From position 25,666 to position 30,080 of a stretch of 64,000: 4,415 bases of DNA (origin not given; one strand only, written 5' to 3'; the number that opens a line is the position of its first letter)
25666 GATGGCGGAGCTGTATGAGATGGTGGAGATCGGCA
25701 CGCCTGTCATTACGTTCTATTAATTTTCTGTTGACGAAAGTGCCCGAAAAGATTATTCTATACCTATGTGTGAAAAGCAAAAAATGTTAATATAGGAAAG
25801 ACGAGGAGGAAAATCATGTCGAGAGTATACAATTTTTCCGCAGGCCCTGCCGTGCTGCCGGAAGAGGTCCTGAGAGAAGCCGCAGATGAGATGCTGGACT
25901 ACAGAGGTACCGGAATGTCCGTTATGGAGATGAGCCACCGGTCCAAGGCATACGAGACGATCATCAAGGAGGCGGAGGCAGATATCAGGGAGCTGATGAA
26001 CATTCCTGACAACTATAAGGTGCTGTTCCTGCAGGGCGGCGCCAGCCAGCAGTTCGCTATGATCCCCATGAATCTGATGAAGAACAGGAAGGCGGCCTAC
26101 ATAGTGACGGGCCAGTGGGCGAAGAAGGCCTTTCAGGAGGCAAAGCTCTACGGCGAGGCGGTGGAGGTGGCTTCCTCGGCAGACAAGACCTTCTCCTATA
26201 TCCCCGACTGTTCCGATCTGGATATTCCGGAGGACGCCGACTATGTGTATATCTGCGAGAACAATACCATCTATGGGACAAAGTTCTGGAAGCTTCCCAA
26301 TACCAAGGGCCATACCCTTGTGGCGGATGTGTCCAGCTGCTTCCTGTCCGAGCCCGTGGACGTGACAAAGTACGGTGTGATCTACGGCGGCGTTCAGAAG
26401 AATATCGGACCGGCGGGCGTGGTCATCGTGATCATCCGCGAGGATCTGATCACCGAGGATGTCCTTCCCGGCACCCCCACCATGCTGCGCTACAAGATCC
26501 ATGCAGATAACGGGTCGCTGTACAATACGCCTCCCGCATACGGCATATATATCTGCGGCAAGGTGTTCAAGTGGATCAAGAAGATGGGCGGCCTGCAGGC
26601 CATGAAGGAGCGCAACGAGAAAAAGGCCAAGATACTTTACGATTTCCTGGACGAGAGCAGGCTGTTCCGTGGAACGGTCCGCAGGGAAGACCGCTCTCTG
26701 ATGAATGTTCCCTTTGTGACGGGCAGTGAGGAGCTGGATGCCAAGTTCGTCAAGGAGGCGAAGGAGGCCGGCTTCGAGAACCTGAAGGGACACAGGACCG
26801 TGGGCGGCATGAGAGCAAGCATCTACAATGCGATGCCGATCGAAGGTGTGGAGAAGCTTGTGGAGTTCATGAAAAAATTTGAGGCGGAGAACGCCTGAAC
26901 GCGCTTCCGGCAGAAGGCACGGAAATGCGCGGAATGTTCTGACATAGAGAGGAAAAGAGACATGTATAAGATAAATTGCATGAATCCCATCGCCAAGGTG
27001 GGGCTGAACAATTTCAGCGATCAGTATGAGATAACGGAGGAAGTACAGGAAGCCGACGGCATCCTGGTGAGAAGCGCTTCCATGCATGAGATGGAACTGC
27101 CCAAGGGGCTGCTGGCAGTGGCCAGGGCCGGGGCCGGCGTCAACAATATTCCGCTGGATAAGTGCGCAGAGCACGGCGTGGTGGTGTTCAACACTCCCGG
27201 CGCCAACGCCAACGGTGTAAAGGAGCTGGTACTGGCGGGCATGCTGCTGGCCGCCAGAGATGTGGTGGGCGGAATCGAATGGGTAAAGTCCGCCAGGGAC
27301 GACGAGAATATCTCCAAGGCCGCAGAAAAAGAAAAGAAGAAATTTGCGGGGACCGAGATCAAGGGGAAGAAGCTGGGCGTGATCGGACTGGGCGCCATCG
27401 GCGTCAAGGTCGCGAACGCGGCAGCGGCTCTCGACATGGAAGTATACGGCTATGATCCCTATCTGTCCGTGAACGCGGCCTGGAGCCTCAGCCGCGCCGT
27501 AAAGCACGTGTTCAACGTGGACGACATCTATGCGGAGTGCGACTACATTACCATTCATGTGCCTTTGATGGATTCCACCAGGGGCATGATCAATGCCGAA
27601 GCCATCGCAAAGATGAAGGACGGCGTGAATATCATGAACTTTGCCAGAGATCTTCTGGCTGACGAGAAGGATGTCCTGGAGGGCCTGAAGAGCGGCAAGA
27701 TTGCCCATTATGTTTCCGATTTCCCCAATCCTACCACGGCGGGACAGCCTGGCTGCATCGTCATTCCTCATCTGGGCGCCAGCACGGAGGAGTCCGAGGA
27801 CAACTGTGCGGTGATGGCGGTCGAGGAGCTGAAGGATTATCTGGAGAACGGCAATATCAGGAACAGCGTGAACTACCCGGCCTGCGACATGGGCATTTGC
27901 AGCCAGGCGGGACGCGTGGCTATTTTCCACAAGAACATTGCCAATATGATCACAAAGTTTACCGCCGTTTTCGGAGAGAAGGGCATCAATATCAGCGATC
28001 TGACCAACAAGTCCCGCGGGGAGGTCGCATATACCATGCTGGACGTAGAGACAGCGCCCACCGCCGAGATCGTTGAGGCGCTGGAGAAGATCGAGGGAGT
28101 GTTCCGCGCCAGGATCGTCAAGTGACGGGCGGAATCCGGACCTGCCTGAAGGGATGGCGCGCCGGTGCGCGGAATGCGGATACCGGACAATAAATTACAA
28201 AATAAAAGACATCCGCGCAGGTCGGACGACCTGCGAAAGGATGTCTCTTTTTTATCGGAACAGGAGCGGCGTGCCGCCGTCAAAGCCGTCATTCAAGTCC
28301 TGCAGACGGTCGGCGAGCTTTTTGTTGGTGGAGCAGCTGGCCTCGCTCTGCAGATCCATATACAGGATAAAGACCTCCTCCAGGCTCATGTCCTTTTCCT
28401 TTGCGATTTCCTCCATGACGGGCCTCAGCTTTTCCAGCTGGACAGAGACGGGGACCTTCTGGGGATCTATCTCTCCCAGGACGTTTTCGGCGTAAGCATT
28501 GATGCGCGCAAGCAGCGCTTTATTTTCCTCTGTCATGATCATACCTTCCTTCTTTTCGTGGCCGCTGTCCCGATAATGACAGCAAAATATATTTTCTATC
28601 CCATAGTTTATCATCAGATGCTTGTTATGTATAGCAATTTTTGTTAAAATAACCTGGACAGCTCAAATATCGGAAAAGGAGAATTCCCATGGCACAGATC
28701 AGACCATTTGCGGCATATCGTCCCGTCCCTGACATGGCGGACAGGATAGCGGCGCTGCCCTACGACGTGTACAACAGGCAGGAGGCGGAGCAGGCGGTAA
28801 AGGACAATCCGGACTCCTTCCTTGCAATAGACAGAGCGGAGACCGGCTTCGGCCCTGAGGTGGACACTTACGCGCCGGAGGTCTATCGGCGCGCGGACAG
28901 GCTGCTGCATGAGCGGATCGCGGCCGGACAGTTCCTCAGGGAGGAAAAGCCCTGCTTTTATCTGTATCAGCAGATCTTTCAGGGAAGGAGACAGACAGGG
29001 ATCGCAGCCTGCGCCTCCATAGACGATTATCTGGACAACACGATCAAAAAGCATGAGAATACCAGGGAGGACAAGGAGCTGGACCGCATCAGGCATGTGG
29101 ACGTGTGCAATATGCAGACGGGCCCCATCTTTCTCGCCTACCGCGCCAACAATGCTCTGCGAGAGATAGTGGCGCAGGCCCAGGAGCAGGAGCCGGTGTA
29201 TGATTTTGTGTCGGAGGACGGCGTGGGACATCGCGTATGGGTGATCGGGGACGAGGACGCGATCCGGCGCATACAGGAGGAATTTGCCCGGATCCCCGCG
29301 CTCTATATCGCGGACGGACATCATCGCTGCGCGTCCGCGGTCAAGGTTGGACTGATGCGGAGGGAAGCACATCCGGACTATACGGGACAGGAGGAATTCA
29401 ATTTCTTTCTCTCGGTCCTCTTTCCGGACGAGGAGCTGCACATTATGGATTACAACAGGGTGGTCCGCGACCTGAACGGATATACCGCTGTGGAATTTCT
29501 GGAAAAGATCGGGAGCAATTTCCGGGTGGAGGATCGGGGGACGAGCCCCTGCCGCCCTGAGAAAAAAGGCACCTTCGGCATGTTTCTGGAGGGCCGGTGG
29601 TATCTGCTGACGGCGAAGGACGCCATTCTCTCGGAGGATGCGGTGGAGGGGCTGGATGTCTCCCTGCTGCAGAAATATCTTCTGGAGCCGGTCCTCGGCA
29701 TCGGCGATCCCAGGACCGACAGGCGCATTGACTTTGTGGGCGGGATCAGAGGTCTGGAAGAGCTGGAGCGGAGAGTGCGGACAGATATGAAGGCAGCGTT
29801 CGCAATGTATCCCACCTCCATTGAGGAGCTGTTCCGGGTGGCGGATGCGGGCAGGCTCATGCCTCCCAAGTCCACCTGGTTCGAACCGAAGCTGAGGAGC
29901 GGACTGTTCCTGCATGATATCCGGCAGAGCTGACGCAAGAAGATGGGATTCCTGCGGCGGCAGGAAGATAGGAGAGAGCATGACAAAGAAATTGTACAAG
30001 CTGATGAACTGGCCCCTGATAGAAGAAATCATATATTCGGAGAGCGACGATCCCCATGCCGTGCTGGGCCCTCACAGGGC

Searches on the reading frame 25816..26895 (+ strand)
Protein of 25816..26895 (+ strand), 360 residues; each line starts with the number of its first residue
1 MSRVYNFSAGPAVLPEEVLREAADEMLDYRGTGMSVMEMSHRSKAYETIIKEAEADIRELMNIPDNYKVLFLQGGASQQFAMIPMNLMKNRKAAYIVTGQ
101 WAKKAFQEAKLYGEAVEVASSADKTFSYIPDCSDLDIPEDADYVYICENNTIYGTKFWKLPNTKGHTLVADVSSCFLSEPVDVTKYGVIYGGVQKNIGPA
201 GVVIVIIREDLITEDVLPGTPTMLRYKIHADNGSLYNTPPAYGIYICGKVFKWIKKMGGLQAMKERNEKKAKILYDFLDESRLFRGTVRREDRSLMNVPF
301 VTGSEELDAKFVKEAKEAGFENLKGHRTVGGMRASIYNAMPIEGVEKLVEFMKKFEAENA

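Call 67: search_protein_families(library=pfam, proteins=[window:25816-26895:+], max_evalue=0.00001)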
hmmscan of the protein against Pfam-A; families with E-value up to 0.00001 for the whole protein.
window:25816-26895:+ (360 aa): 1 family
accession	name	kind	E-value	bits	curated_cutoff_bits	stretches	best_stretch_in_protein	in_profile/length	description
PF00266.25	Aminotran_5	-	3.1e-47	161.8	21.5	1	4-348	1-371/371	Aminotransferase class-V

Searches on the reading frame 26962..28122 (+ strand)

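Call 67: search_protein_families(library=pfam, proteins=[window:26962-28122:+], max_evalue=0.00001)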
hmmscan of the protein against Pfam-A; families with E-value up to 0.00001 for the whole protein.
window:26962-28122:+ (387 aa): 2 families
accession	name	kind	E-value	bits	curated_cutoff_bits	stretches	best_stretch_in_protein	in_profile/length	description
PF02826.25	2-Hacid_dh_C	-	1.1e-38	132.8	25.1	1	94-272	4-178/178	D-isomer specific 2-hydroxyacid dehydrogenase, NAD binding domain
PF00389.36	2-Hacid_dh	-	5.1e-21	75.2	24.6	1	16-304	25-134/134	D-isomer specific 2-hydroxyacid dehydrogenase, catalytic domain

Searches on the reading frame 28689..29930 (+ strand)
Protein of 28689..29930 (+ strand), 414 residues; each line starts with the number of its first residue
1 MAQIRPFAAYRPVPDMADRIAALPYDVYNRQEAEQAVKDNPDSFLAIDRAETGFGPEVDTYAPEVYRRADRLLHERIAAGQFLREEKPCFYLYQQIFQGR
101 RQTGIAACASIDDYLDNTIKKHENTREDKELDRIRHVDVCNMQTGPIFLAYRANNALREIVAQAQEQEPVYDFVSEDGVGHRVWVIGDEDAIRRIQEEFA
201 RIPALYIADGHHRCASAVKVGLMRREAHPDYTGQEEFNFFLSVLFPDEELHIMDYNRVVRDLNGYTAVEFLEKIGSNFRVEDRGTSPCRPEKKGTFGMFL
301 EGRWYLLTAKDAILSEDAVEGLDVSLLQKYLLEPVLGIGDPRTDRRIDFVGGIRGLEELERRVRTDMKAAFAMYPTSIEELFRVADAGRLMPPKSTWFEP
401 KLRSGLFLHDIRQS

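Call 67: search_protein_families(library=pfam, proteins=[window:28689-29930:+], max_evalue=0.00001)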
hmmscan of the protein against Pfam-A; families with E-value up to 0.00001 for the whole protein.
window:28689-29930:+ (414 aa): 1 family
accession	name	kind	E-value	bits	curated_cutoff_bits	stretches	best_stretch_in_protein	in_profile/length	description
PF06245.16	DUF1015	-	3.1e-115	385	25.8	1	4-325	1-325/325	Protein of unknown function (DUF1015)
